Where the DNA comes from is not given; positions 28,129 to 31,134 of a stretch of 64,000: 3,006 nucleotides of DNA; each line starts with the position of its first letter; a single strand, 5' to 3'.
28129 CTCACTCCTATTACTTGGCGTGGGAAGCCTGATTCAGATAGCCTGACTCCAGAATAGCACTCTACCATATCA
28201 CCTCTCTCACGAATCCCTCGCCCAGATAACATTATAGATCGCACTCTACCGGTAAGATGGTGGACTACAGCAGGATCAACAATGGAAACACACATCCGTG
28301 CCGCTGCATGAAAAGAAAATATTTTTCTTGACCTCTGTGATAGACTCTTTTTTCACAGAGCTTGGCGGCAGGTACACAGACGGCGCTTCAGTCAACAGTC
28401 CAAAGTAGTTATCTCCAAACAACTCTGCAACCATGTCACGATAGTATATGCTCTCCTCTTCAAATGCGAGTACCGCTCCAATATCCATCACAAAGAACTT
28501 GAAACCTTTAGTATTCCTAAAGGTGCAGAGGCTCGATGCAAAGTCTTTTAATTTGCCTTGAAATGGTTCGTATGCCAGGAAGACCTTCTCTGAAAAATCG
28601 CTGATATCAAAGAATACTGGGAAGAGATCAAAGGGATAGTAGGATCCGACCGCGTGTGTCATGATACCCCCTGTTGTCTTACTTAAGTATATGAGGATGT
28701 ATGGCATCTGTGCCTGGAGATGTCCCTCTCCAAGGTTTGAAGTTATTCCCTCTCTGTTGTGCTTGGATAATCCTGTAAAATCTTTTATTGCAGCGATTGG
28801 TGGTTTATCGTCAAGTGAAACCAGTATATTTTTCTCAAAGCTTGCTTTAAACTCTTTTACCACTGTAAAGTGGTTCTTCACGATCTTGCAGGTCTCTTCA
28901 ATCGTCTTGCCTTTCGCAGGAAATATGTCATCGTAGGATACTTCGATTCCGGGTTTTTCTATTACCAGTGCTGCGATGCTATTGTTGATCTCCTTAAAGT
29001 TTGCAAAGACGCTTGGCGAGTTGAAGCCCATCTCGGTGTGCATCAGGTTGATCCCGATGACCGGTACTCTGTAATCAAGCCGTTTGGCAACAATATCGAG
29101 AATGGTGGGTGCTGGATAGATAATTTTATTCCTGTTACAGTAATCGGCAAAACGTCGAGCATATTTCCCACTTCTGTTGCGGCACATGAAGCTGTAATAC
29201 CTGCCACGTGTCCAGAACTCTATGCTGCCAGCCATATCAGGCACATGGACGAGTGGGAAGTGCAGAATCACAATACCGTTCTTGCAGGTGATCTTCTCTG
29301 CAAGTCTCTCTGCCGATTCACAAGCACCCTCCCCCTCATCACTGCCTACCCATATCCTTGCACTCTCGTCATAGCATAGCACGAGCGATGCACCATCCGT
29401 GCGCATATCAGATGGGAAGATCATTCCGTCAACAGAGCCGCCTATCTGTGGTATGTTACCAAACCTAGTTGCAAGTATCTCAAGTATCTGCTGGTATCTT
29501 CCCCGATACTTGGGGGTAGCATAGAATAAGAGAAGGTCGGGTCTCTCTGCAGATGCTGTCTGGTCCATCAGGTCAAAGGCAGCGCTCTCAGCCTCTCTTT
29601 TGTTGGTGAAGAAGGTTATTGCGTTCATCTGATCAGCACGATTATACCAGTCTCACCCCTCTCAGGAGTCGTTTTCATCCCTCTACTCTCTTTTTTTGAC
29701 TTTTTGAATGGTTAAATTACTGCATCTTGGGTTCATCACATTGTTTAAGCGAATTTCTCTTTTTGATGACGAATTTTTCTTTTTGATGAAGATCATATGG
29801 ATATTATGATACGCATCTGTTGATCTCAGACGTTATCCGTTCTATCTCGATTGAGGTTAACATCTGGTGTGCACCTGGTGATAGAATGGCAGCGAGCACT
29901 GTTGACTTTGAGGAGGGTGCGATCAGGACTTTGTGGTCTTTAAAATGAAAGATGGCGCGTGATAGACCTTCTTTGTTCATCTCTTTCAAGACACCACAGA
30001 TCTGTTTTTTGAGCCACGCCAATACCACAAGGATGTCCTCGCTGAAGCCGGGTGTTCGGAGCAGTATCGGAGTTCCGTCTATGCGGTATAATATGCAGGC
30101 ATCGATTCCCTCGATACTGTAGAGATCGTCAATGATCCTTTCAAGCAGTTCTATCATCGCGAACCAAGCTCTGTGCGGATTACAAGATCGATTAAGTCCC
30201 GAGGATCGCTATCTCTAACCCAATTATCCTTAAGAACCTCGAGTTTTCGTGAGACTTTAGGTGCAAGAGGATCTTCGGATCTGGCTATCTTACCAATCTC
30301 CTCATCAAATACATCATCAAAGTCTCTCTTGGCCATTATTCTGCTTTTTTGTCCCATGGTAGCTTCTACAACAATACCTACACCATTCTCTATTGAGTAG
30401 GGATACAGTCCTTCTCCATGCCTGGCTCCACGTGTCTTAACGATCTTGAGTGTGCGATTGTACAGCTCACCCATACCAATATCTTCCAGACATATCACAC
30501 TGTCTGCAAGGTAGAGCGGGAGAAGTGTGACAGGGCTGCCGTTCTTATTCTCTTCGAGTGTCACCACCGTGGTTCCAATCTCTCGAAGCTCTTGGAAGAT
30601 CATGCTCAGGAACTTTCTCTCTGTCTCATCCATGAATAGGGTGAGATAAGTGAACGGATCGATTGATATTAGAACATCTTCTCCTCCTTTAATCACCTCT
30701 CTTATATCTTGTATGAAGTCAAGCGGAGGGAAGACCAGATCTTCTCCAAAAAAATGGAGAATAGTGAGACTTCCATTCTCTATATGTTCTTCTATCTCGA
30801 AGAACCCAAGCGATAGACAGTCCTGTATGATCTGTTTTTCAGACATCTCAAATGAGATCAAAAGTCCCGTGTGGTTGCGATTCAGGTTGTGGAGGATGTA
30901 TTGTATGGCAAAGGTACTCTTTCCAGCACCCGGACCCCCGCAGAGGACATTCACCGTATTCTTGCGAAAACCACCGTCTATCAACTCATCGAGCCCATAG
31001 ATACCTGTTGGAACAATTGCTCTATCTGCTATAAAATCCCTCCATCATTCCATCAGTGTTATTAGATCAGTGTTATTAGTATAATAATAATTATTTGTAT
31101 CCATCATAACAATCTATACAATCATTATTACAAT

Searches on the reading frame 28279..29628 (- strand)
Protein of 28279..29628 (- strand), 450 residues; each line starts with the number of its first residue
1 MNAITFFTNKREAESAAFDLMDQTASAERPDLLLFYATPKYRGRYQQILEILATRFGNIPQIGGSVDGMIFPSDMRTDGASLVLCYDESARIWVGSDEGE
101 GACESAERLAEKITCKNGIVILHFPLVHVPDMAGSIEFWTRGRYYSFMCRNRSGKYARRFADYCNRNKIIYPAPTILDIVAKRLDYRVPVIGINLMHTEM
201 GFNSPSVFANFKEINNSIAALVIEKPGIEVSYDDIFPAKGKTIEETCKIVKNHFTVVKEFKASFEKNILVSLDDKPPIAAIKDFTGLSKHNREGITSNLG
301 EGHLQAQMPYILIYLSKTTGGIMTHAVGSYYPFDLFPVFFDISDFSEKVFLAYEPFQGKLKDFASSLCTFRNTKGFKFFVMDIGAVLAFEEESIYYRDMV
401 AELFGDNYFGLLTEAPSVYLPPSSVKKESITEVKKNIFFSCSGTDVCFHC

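Call 65: search_protein_families(library=pfam, proteins=[window:28279-29628:-], max_evalue=0.0001)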
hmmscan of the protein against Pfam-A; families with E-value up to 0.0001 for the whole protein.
window:28279-29628:- (450 aa): 1 family
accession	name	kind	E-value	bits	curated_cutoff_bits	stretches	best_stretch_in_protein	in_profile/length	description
PF08495.15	FIST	-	7.6e-07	29.6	23.2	1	31-232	1-160/189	FIST N domain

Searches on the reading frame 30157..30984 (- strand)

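Call 65: search_protein_families(library=pfam, proteins=[window:30157-30984:-], max_evalue=0.0001)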
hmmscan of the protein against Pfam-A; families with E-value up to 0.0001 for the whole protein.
window:30157-30984:- (276 aa): 2 families
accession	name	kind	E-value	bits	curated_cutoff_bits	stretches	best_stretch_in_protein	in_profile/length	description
PF06745.19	ATPase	-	6.9e-30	104.6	26.6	1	2-207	12-227/231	KaiC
PF03796.21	DnaB_C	-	6.9e-06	26.1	27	1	4-60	14-71/255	DnaB-like helicase C terminal domain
